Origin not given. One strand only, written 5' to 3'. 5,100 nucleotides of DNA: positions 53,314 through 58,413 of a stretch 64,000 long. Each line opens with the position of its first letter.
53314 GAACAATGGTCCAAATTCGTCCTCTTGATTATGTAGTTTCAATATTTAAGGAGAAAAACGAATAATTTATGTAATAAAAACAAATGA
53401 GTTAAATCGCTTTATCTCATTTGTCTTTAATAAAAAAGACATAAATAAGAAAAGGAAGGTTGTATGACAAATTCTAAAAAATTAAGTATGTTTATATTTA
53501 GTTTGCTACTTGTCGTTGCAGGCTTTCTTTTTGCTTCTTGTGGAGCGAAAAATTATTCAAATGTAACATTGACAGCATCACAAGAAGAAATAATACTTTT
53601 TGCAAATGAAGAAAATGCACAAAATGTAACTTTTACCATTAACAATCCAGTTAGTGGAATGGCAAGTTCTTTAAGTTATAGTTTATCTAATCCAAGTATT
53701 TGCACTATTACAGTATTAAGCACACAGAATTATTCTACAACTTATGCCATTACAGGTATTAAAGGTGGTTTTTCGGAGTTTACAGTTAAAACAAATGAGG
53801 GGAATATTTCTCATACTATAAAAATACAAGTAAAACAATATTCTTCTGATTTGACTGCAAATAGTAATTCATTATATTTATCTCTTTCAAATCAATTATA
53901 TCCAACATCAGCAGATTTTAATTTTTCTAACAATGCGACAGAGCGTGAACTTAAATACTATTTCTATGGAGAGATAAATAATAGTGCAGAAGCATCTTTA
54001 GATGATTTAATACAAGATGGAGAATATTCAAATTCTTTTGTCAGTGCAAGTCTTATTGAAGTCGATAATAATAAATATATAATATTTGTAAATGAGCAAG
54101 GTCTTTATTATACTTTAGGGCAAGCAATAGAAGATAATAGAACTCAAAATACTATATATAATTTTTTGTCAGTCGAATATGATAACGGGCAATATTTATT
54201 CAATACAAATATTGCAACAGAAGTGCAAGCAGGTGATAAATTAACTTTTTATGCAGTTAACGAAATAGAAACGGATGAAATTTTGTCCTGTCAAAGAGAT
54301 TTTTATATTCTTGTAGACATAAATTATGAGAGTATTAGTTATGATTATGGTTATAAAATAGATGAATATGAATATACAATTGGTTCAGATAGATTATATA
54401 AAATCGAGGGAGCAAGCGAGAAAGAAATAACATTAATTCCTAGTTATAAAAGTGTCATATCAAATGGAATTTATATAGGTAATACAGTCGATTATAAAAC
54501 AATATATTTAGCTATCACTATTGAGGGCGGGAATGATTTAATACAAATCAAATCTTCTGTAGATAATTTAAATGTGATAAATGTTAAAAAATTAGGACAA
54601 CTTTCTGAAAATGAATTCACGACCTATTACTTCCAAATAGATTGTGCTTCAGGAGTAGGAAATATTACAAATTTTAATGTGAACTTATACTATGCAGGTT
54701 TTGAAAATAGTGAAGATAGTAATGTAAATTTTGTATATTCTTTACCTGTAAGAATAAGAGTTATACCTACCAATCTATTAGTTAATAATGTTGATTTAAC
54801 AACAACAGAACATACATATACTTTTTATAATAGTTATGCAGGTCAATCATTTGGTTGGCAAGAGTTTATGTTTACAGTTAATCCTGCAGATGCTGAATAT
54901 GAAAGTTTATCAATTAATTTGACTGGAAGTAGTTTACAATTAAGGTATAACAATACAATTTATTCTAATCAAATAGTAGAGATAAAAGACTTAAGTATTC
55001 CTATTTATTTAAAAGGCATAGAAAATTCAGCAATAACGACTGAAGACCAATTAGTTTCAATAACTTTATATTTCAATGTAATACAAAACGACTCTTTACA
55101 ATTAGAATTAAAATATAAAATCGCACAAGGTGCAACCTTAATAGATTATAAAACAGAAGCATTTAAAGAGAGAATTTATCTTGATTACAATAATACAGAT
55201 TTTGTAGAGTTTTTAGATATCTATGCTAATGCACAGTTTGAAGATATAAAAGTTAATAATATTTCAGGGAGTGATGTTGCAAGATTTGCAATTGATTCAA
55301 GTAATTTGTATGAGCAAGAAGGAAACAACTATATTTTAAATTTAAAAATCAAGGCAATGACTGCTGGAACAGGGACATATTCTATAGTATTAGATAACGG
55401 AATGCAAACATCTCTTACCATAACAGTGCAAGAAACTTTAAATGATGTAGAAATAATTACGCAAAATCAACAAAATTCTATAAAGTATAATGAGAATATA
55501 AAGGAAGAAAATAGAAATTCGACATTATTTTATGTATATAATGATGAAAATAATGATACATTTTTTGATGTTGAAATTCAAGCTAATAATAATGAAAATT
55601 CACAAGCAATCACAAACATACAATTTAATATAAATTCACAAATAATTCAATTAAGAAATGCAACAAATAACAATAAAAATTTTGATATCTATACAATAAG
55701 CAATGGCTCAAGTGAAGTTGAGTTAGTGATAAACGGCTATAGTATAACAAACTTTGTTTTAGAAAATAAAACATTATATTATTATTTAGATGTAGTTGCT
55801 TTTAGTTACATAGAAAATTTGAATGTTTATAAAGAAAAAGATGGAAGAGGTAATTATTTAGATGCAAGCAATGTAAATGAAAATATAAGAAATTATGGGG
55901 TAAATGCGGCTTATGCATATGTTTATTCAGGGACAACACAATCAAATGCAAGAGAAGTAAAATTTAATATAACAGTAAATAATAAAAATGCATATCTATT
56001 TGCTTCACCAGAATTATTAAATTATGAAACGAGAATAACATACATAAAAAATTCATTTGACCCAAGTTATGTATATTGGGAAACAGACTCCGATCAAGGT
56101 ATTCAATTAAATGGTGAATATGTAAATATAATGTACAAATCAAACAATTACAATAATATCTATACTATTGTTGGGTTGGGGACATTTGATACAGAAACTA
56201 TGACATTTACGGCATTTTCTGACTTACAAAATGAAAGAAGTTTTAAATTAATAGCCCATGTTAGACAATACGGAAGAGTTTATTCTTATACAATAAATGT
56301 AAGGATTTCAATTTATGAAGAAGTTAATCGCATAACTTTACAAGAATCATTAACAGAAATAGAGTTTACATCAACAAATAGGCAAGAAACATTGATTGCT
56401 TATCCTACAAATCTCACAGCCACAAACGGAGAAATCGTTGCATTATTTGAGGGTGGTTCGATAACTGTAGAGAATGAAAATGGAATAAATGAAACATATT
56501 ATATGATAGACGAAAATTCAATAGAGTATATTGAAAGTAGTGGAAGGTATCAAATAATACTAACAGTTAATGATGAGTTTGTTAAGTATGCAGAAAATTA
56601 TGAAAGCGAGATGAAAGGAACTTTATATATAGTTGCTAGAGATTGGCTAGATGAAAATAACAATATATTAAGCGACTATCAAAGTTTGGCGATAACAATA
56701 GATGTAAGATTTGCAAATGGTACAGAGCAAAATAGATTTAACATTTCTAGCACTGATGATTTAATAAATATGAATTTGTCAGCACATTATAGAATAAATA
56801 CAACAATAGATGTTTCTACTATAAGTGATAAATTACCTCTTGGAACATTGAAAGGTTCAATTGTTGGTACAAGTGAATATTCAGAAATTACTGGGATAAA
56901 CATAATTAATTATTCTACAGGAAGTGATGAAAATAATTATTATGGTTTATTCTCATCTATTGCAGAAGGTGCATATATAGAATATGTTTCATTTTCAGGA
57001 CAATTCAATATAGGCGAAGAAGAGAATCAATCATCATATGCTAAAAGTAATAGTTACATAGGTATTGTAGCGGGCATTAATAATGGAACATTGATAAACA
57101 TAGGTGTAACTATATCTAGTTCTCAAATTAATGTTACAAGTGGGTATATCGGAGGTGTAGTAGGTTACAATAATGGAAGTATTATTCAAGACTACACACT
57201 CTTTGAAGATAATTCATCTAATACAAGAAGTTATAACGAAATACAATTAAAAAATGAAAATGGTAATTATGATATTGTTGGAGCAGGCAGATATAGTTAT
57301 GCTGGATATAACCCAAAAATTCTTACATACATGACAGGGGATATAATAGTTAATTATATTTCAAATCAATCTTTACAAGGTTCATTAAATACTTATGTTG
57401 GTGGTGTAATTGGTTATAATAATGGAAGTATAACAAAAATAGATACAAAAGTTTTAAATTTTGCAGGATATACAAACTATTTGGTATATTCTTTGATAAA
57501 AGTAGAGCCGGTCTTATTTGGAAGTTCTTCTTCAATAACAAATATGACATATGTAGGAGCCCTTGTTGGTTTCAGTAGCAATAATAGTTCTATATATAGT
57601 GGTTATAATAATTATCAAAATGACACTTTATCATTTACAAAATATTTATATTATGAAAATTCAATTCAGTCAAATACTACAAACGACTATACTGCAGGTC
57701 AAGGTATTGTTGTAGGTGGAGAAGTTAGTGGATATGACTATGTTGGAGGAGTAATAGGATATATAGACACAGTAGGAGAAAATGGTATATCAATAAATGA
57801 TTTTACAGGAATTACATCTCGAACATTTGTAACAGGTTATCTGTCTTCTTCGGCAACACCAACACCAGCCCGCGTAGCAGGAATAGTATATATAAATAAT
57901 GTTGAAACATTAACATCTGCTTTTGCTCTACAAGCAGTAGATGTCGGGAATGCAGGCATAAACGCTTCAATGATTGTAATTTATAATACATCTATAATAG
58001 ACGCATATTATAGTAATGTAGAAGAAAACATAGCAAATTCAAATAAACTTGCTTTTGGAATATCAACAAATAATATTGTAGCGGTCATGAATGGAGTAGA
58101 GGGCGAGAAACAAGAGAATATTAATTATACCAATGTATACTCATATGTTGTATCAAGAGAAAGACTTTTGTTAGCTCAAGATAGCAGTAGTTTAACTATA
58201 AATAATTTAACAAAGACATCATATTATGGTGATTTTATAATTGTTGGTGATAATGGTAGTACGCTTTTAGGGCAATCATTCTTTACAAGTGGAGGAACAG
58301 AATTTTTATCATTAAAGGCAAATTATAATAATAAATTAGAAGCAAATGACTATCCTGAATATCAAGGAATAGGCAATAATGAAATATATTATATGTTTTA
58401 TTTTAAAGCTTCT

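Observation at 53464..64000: The largest gene in the window is invisible in the ORF track: a modular giant lipoprotein still open at the window edge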

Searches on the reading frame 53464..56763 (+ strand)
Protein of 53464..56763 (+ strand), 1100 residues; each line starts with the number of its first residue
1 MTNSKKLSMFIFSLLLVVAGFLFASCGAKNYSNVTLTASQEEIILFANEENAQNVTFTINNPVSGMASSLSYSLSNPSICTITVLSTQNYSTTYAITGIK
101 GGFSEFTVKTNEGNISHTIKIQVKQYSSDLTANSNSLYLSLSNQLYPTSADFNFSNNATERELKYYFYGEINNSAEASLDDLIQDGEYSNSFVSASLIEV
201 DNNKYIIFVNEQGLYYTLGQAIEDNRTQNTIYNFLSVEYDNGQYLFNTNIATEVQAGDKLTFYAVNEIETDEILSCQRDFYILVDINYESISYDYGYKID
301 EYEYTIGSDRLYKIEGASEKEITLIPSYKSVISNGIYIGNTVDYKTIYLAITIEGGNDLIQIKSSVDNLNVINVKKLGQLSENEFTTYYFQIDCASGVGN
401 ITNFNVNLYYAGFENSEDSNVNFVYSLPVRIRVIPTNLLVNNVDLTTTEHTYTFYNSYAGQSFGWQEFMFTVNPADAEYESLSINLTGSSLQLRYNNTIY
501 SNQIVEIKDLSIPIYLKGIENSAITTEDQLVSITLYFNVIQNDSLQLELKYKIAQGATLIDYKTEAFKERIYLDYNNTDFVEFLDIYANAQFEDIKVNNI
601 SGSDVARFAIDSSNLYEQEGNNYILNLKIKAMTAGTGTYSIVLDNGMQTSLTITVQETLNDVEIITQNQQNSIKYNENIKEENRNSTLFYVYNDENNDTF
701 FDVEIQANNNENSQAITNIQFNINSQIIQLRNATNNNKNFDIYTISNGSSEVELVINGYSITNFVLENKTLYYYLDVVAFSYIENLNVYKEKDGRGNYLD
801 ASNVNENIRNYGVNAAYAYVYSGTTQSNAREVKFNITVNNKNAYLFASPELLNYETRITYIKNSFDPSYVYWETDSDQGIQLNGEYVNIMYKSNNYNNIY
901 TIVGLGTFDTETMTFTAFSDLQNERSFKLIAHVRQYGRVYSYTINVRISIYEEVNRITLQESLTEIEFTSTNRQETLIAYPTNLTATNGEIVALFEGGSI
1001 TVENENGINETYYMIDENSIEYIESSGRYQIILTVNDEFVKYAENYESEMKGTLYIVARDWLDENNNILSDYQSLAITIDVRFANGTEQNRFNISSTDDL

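Call 11: find_homologous_proteins(query=window:53464-56763:+, max_evalue=0.00001)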
Query window:53464-56763:+ (1100 aa): 3 proteins with E <= 0.00001 among 8000 candidates.
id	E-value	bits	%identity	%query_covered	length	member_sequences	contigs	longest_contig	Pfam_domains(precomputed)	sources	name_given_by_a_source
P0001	2.2e-259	882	57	66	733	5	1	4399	-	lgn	-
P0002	9.5e-253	860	42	100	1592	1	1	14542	-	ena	-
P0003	2.1e-241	822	55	66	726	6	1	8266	-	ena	-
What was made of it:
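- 53839..56736 (+): Family-specific all-beta N-terminal region (aa 126-1091), probably tandem beta-sandwich domains. Only 3 relatives were found by word-indexed search of 5.8e9 proteins (call 11).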

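Call 12: find_encoding_contigs(protein=P0002, flank=10000)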
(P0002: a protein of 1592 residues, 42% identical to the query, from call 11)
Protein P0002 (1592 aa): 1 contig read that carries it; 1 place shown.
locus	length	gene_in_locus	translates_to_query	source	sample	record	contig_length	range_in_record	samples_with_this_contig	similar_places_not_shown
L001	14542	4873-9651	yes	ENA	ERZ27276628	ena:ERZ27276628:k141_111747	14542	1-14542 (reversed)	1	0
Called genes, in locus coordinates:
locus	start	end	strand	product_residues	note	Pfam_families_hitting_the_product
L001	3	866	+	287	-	?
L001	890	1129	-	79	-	PF08984:DUF1858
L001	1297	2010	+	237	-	-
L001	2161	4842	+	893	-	PF01935:DUF87, PF12846:AAA_10, PF19044:P-loop_TraG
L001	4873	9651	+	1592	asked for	-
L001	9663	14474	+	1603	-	-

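Call 13: find_encoding_contigs(protein=P0003, flank=10000)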
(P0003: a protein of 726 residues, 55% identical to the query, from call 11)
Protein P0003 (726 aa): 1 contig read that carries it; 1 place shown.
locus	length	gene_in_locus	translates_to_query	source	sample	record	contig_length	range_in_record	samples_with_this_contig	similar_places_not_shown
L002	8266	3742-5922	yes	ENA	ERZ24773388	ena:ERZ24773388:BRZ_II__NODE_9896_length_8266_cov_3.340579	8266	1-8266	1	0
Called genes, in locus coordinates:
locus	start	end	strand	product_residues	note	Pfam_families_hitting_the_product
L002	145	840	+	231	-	PF05239:PRC (faint)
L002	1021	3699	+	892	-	PF01935:DUF87, PF12846:AAA_10 (weak), PF19044:P-loop_TraG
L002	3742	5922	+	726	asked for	-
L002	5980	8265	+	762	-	?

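Call 14: find_encoding_contigs(protein=P0001, flank=10000)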
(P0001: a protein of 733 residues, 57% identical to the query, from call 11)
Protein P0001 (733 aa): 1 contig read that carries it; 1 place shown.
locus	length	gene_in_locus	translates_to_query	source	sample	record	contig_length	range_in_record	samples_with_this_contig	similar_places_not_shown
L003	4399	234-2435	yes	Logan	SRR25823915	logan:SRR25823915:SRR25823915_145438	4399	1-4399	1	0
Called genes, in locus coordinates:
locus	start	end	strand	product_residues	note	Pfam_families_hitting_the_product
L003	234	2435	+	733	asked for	-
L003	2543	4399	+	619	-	?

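Call 50: list_cluster_members(proteins=[P0001, P0003])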
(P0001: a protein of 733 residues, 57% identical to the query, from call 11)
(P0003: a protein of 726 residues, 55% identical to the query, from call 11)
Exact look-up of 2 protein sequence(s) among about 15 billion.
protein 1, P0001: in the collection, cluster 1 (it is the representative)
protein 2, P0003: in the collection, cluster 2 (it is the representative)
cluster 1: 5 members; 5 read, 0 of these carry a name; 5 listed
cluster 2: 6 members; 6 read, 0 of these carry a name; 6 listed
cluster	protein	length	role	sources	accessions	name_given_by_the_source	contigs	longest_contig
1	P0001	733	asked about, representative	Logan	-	-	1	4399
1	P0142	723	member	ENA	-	-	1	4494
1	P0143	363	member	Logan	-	-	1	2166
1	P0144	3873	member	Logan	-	-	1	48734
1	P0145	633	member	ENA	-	-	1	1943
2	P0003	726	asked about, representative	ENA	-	-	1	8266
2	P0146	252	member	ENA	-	-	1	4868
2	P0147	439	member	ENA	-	-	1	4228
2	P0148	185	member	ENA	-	-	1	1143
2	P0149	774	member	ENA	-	-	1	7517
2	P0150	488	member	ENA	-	-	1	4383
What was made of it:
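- The cluster of the truncated P0001 contains an intact 3,873-aa member (call 50).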

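Call 75: predict_structure(alignment_id=A3)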
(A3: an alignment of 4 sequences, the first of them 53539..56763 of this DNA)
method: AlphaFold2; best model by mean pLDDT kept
length: 1075 residues; sequences in the alignment: 4
mean_pLDDT: 47.0   pTM: 0.27
mean pLDDT of the five models: 47.0, 45.8, 45.4, 43.0, 38.7
residues with pLDDT >= 90: 10; 70-90: 204; 50-70: 252; < 50: 609
segments of 3 or more residues with pLDDT < 50: 1-4, 24-26, 100-165, 199-204, 239-253, 258-319, 329-344, 357-359, 371-414, 433-437, 530-548, 559-561, 563-565, 631-936, 956-962, 980-985, 988-996, 999-1004, 1060-1075
pLDDT, mean of each block of 10 residues (from residue 1): 48 72 57 69 76 85 78 79 75 76 31 27 24 27 33 40 48 70 72 67 57 79 77 52 35 45 24 20 22 22 25 34 53 45 51 55 57 39 38 27 38 53 64 51 65 78 87 87 81 74 82 68 75 26 41 50 58 68 75 60 64 66 54 31 23 24 27 26 26 27 28 29 28 27 27 23 23 23 22 24 27 26 27 24 28 30 27 25 29 28 28 26 28 53 62 48 55 53 47 46 52 57 62 71 70 67 33 29
secondary structure, 60 per line:
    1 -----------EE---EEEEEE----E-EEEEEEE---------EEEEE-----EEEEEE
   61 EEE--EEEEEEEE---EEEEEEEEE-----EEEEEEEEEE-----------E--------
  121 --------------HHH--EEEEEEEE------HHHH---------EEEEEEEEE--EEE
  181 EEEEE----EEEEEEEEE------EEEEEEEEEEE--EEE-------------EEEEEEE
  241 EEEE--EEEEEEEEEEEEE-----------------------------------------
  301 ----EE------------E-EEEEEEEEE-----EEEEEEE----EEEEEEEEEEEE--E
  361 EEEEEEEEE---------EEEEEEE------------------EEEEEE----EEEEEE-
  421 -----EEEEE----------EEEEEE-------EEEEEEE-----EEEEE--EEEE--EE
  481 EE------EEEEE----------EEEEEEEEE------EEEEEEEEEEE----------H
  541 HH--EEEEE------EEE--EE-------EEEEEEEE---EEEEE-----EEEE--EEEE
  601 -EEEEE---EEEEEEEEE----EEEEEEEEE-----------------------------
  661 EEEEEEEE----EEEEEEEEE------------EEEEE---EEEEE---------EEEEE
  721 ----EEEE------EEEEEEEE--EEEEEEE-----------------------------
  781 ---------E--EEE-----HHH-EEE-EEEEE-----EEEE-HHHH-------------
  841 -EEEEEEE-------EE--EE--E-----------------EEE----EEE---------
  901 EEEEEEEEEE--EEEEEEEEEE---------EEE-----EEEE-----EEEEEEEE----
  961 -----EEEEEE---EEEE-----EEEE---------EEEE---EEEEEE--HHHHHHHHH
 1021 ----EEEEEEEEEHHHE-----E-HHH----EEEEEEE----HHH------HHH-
elements in order (helices of 4 or more, strands of 3 or more residues): E17-22 E29-35 E45-49 E55-63 E66-73 E77-85 E91-100 E140-147 H154-157 E167-175 E178-185 E190-198 E205-215 E218-220 E234-244 E247-259 E321-329 E335-341 E346-357 E360-369 E379-385 E404-409 E414-419 E426-430 E441-446 E454-460 E466-470 E473-476 E479-482 E489-493 E504-512 E519-529 E545-549 E556-558 E570-577 E581-585 E591-594 E597-600 E602-606 E610-618 E623-631 E661-668 E673-681 E694-698 E702-706 E716-720 E725-728 E735-742 E745-751 E793-795 E805-807 E809-813 E819-822 H824-827 E842-848 E882-884 E889-891 E901-910 E913-922 E932-934 E940-943 E949-956 E966-971 E975-978 E984-987 E997-1000 E1004-1009 H1012-1020 E1025-1033 E1052-1058
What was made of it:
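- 53569..53838 (+): N-terminal Ig-like beta-sandwich domain (aa ~36-125). AF2 model residues 11-100 form 7 strands with pLDDT 70-85 (call 75).
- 53839..56736 (+): The AF2 model is all-beta but low confidence (pLDDT 47, call 75).
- About 60% of the protein (aa 126-1091 and 1546-2519) has no confident structural model (call 75).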

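Call 78: fold_search(model_id=the predicted structure, library=pdb)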
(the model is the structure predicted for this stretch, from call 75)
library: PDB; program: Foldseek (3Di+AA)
matches with E <= 10: 1556; with E <= 0.001: 93
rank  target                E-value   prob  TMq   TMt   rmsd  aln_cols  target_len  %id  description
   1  9ijj_O                3.3e-11  1.00  0.08  0.07  90.6      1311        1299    8  In situ structure of the central apparatus in mouse sperm axoneme. (released 2025-06-04)
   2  7r5k_10               7.0e-11  1.00  0.08  0.05  56.8      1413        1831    8  Human nuclear pore complex (constricted) (released 2022-06-22)
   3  9ijj_4I               4.5e-10  0.99  0.07  0.03  84.6      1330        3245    7  In situ structure of the central apparatus in mouse sperm axoneme. (released 2025-06-04)
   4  9ijj_4G               6.1e-09  1.00  0.08  0.03  71.7      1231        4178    7  In situ structure of the central apparatus in mouse sperm axoneme. (released 2025-06-04)
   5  9ijj_h                2.4e-08  0.99  0.08  0.06  41.3      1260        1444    7  In situ structure of the central apparatus in mouse sperm axoneme. (released 2025-06-04)
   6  9ijj_4J               1.2e-07  0.99  0.09  0.12  63.3      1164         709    8  In situ structure of the central apparatus in mouse sperm axoneme. (released 2025-06-04)
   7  8q6t_I                1.3e-07  0.99  0.08  0.08  76.0      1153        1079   10  Helical reconstruction of the relaxed thick filament from FIB milled left ventricular mouse myofibrils (released 2023-11-01)
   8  8ayh_B                1.3e-06  0.95  0.09  0.10  36.2      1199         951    7  Structure of Complement C5 in Complex with small molecule inhibitor and CVF (released 2022-12-21)
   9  4aq1_C                1.5e-06  1.00  0.10  0.15  26.3       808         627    9  Structure of the SbsB S-layer protein of Geobacillus stearothermophilus PV72p2 in complex with nanobody KB6 (released 2012-06-13)
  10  9fly_A                1.6e-06  0.80  0.06  0.08  92.6      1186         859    9  CryoEM structure of the base (4151-5009) in the grappling hook protein A (GhpA) in the bacterium Aureispira sp. CCB-QB (released 2024-10-16)
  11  9ijj_C                2.0e-06  0.97  0.09  0.10  64.6      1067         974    8  In situ structure of the central apparatus in mouse sperm axoneme. (released 2025-06-04)
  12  9g93_A                2.5e-06  0.99  0.09  0.14  25.2       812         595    8  CryoET structure of the in vitro grown Bacillus anthracis Sap S-layer (released 2024-12-18)
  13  7q1y_A                3.3e-06  0.82  0.08  0.07  36.5      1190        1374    8  X-ray structure of human A2ML1 (released 2022-04-20)
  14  4aq1_A                3.4e-06  0.90  0.07  0.10  37.0       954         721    8  Structure of the SbsB S-layer protein of Geobacillus stearothermophilus PV72p2 in complex with nanobody KB6 (released 2012-06-13)
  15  5t89_Y                6.5e-06  0.90  0.08  0.11  38.1       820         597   10  Crystal structure of VEGF-A in complex with VEGFR-1 domains D1-6 (released 2017-02-01)
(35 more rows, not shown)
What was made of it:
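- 53839..56736 (+): Foldseek matches tandem Ig-like arrays with TM below 0.2 (call 78).
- The N-terminal model's fold matches include the S-layer proteins SbsB, SbsC, Sap and EA1 (call 78). The S-layer matches come from a low-confidence model (pLDDT 47) with TM below 0.2, and they reflect generic tandem beta-sandwiches (calls 75, 78).
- Tried and rejected: The N-terminal AF2 model was too poor (pLDDT 47) to support specific fold claims (calls 75, 78).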

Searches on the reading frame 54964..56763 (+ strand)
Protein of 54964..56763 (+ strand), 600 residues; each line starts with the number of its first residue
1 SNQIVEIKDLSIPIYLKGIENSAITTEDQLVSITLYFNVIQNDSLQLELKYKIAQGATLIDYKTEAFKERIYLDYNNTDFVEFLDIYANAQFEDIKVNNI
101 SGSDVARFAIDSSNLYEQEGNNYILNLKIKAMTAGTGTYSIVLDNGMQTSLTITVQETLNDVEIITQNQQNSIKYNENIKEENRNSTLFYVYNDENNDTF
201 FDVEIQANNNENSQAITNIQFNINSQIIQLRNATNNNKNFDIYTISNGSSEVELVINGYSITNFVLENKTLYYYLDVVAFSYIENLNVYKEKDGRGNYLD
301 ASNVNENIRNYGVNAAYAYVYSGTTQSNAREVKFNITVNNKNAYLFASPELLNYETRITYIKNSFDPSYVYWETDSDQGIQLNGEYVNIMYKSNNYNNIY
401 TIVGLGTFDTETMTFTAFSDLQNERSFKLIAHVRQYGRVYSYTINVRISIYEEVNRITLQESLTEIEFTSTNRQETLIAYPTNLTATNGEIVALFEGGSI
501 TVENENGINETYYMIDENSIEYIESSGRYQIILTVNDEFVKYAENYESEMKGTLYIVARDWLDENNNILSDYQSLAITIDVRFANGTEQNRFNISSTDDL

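Call 7: search_protein_families(library=pfam, proteins=[window:54964-56763:+], max_evalue=10)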
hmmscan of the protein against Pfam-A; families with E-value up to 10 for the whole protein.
window:54964-56763:+ (600 aa): 1 family
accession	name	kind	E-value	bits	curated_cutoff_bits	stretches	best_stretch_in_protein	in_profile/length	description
PF17957.7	Big_7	-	7.4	7.7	24.1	0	196-252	10-68/70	Bacterial Ig domain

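Call 86: search_protein_families(library=ncbifam, proteins=[window:54964-56763:+], max_evalue=0.1)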
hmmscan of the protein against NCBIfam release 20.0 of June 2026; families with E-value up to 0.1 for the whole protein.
window:54964-56763:+ (600 aa): 0 families

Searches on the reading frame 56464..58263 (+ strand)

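Call 7: search_protein_families(library=pfam, proteins=[window:56464-58263:+], max_evalue=10)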
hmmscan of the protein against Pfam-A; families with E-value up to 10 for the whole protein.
window:56464-58263:+ (600 aa): 2 families
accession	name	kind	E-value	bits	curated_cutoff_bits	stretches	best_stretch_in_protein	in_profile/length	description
PF22845.2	DUF3097_N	-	0.12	12.6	28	1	224-257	13-42/61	DUF3097, N-terminal domain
PF07581.17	Glug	-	1.4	10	20.5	2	309-324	2-19/28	The GLUG motif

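Call 86: search_protein_families(library=ncbifam, proteins=[window:56464-58263:+], max_evalue=0.1)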
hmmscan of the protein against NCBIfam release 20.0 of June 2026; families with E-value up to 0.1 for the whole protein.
window:56464-58263:+ (600 aa): 0 families
